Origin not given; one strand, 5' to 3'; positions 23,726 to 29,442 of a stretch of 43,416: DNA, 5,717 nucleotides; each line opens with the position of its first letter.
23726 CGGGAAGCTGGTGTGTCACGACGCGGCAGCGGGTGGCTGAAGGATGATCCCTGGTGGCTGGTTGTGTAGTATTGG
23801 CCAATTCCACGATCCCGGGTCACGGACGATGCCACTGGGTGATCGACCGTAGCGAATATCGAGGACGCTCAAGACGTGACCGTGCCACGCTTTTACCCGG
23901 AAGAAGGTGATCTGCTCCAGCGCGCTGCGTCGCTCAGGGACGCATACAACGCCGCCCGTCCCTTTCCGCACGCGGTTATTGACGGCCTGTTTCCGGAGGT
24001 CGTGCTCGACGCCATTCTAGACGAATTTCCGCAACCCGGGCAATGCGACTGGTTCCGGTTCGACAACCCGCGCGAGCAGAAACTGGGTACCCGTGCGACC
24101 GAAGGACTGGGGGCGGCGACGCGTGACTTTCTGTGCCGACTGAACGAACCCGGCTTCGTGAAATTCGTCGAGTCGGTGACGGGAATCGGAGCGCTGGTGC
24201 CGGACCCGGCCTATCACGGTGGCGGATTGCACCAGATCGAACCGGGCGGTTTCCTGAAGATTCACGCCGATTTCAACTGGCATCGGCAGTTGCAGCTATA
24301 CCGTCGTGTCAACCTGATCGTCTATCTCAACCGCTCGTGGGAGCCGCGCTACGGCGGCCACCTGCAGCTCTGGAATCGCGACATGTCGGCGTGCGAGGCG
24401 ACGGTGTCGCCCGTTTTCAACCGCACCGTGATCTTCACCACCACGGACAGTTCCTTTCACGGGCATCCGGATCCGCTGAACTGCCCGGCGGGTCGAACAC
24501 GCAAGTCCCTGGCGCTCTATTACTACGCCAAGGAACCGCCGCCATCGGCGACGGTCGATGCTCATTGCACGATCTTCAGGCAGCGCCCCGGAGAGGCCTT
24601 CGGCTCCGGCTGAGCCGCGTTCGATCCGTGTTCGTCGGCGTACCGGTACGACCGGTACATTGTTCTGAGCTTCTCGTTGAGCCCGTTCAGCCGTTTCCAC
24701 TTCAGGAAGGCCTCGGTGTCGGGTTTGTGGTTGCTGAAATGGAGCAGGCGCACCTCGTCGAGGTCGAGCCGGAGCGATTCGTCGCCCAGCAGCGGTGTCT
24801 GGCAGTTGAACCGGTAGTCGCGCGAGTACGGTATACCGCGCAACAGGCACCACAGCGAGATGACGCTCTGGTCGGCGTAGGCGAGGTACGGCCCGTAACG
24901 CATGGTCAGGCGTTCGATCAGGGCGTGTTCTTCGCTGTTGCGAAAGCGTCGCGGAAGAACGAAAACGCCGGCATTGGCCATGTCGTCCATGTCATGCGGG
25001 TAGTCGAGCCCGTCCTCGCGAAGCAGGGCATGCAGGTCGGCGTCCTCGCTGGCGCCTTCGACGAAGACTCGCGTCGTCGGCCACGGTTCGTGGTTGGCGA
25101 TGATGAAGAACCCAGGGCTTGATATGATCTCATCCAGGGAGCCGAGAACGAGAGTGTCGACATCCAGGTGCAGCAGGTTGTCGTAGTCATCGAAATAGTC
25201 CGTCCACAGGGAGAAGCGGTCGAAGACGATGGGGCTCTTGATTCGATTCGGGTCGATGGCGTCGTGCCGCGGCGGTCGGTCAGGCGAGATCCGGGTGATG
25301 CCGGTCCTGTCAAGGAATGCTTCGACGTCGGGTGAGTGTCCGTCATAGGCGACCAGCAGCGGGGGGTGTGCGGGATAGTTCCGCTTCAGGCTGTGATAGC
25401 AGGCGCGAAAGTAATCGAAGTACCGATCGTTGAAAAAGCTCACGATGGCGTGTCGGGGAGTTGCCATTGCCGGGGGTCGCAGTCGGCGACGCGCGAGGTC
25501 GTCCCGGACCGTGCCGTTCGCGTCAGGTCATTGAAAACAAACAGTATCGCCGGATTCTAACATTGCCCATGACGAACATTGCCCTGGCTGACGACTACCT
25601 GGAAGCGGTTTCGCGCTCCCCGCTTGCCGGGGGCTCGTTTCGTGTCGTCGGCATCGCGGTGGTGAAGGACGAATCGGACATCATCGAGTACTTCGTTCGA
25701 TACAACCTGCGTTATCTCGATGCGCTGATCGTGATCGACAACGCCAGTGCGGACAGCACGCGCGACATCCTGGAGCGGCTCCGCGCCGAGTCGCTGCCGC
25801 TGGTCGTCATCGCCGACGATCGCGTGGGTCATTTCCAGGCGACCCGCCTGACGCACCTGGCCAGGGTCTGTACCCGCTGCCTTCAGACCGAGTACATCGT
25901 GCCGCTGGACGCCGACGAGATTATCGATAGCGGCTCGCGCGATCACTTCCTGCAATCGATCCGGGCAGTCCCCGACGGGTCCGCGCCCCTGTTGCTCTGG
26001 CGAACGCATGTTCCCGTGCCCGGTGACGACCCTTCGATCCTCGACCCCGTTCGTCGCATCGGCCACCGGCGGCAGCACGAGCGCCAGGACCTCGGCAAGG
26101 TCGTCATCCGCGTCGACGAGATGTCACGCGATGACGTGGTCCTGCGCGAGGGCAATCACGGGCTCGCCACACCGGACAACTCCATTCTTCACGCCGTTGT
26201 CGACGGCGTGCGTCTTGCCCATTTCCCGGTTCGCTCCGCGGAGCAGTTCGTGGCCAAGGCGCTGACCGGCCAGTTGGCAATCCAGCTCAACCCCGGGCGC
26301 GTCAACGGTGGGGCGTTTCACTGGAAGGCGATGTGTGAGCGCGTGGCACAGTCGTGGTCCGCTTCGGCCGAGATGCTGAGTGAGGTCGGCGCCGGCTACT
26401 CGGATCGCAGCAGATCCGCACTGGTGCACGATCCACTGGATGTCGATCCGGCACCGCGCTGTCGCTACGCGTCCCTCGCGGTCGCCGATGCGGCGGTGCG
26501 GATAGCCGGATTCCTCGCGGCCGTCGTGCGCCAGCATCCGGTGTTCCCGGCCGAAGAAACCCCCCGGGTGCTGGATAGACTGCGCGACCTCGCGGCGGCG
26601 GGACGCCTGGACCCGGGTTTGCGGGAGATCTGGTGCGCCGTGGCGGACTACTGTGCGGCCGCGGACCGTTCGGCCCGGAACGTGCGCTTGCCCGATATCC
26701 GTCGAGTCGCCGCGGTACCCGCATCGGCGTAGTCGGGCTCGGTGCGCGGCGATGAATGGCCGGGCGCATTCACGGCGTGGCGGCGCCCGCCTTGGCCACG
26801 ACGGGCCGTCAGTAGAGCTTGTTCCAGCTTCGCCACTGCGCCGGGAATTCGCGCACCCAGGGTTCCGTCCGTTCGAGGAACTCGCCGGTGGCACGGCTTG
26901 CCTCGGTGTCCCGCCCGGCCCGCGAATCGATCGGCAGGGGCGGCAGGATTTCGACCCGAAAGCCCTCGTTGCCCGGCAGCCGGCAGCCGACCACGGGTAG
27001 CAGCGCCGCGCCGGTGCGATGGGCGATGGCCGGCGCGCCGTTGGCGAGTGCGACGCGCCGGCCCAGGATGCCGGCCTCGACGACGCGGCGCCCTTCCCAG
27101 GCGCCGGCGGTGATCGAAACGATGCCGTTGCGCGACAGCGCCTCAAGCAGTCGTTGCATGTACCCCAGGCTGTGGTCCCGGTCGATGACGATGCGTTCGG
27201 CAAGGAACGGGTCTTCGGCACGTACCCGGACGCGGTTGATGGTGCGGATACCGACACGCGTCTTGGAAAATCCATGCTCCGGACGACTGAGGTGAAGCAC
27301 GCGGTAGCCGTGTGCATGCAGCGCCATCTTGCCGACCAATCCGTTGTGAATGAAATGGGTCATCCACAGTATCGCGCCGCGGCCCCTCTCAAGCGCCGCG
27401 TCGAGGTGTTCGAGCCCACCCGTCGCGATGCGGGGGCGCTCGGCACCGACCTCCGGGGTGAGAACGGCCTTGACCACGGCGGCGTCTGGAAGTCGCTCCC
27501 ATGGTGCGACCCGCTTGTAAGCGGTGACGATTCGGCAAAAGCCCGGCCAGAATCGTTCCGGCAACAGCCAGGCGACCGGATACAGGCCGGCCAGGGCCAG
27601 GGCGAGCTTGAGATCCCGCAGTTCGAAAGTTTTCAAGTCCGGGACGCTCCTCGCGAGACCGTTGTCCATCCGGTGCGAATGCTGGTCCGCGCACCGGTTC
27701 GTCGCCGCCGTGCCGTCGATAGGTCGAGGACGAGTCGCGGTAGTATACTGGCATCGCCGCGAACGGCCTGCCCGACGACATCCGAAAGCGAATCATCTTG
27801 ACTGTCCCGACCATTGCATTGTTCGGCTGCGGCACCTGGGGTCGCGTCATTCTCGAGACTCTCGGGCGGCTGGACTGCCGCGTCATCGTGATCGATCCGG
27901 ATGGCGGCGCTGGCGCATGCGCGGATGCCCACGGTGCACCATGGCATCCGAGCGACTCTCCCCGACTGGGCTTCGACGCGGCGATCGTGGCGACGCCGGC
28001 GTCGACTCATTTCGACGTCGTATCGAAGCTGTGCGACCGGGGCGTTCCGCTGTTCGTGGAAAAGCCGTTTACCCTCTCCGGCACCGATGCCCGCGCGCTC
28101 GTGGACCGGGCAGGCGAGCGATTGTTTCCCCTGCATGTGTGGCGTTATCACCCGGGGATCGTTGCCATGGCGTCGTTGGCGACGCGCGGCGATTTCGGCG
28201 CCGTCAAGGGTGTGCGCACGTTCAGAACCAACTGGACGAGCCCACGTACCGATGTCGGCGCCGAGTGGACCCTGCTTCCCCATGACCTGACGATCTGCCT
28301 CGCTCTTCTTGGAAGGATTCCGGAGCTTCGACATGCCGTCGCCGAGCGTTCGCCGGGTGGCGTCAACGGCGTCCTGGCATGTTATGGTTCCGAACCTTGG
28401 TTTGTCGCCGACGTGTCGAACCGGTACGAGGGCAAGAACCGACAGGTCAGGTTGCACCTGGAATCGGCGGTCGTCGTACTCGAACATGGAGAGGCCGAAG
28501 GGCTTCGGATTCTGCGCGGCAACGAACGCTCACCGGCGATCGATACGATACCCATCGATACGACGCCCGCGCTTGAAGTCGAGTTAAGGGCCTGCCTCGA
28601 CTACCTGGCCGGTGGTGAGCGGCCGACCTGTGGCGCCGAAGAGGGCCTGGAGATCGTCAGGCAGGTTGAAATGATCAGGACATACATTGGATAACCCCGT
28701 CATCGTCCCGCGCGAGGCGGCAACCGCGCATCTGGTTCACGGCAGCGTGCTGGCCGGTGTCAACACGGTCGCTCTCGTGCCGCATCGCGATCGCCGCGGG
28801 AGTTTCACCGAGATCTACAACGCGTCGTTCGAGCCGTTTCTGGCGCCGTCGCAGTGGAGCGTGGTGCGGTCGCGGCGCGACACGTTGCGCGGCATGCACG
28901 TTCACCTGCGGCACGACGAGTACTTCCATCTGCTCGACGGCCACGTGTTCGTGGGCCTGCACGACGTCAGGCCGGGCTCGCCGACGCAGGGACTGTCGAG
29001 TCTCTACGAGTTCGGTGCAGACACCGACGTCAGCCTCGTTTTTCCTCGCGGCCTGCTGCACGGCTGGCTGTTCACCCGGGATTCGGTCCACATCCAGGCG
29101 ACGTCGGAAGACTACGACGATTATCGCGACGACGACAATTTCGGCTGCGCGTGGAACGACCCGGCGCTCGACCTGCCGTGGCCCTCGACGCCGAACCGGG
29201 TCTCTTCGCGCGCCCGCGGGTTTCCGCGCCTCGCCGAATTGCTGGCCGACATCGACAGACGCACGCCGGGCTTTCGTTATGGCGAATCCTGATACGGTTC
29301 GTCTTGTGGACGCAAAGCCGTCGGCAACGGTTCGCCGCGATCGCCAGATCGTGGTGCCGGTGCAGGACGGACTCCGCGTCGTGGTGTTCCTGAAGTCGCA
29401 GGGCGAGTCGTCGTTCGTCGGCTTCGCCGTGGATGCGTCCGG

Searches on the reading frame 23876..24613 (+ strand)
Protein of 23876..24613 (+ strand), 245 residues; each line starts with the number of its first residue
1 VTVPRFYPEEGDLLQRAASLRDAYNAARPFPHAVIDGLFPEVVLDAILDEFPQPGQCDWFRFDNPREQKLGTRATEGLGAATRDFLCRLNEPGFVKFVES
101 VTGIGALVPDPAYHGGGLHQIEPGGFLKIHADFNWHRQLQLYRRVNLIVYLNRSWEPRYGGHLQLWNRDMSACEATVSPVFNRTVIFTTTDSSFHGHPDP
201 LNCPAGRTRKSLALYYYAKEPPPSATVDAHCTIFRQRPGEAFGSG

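Call 27: search_protein_families(library=pfam, proteins=[window:23876-24613:+], max_evalue=0.0001)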
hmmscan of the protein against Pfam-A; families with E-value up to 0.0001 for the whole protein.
window:23876-24613:+ (245 aa): 2 families
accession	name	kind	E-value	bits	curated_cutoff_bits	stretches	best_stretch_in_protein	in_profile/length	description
PF13640.12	2OG-FeII_Oxy_3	-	7e-18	65.8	27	1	118-217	3-98/98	2OG-Fe(II) oxygenase superfamily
PF13661.12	2OG-FeII_Oxy_4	-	3.4e-10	40.7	27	1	122-195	7-79/98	2OG-Fe(II) oxygenase superfamily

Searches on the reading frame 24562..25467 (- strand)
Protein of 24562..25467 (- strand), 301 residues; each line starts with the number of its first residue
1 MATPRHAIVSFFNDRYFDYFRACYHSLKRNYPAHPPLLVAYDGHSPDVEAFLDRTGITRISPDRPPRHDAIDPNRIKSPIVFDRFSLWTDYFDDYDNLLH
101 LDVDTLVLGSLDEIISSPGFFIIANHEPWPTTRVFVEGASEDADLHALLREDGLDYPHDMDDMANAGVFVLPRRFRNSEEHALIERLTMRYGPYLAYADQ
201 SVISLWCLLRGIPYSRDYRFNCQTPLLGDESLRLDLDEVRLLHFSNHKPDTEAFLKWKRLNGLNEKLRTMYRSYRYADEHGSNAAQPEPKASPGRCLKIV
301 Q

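Call 27: search_protein_families(library=pfam, proteins=[window:24562-25467:-], max_evalue=0.0001)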
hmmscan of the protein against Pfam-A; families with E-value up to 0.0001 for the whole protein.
window:24562-25467:- (301 aa): 1 family
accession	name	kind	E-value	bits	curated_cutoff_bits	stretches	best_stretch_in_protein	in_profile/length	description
PF01501.26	Glyco_transf_8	-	1.5e-05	25.1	24.3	0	74-115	79-119/253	Glycosyl transferase family 8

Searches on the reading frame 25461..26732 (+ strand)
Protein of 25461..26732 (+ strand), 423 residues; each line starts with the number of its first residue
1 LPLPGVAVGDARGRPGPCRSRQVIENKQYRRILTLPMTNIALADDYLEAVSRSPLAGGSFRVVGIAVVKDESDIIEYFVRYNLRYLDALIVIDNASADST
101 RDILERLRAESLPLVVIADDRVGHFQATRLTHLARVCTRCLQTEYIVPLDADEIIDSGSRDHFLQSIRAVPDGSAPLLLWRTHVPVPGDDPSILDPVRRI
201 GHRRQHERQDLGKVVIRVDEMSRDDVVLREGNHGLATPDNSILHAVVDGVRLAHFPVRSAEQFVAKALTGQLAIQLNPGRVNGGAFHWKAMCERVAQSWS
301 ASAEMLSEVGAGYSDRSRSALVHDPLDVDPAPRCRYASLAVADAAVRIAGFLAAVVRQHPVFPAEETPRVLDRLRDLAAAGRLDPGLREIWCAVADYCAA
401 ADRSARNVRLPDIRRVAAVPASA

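Call 27: search_protein_families(library=pfam, proteins=[window:25461-26732:+], max_evalue=0.0001)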
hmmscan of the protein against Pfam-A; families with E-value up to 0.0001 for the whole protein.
window:25461-26732:+ (423 aa): 2 families
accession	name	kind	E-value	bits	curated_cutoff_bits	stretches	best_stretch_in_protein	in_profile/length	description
PF13704.12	Glyco_tranf_2_4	-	5.7e-12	46.4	27.5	1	69-157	1-86/98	Glycosyl transferase family 2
PF00535.33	Glycos_transf_2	-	3.9e-05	24.1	23.3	1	85-158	26-94/168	Glycosyl transferase family 2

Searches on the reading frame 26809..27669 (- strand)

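Call 27: search_protein_families(library=pfam, proteins=[window:26809-27669:-], max_evalue=0.0001)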
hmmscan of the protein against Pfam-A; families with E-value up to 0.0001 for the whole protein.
window:26809-27669:- (286 aa): 1 family
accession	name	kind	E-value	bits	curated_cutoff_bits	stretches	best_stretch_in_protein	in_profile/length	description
PF03279.18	Lip_A_acyltrans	-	2.5e-11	43.8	22.3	1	79-279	103-286/295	Bacterial lipid A biosynthesis acyltransferase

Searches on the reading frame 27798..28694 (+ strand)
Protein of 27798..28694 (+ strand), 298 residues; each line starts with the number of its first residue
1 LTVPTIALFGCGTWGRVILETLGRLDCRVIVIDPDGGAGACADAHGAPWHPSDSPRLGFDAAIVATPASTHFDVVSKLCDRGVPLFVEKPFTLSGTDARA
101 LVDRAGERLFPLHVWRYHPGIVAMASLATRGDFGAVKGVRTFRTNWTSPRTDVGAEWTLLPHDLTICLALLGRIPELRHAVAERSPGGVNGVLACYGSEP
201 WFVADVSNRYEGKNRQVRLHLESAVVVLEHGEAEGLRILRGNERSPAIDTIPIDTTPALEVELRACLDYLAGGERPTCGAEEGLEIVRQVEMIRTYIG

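Call 27: search_protein_families(library=pfam, proteins=[window:27798-28694:+], max_evalue=0.0001)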
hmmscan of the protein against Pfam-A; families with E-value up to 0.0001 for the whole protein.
window:27798-28694:+ (298 aa): 1 family
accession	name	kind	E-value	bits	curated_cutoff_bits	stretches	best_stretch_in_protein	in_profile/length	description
PF01408.29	GFO_IDH_MocA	-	3.4e-10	41.1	24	1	58-107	62-111/120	Oxidoreductase family, NAD-binding Rossmann fold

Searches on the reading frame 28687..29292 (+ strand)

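Call 27: search_protein_families(library=pfam, proteins=[window:28687-29292:+], max_evalue=0.0001)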
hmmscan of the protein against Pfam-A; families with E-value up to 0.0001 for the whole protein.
window:28687-29292:+ (201 aa): 1 family
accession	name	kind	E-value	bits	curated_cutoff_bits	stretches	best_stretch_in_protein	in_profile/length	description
PF00908.23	dTDP_sugar_isom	-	8.3e-23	81.4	27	1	22-183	4-167/168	dTDP-4-dehydrorhamnose 3,5-epimerase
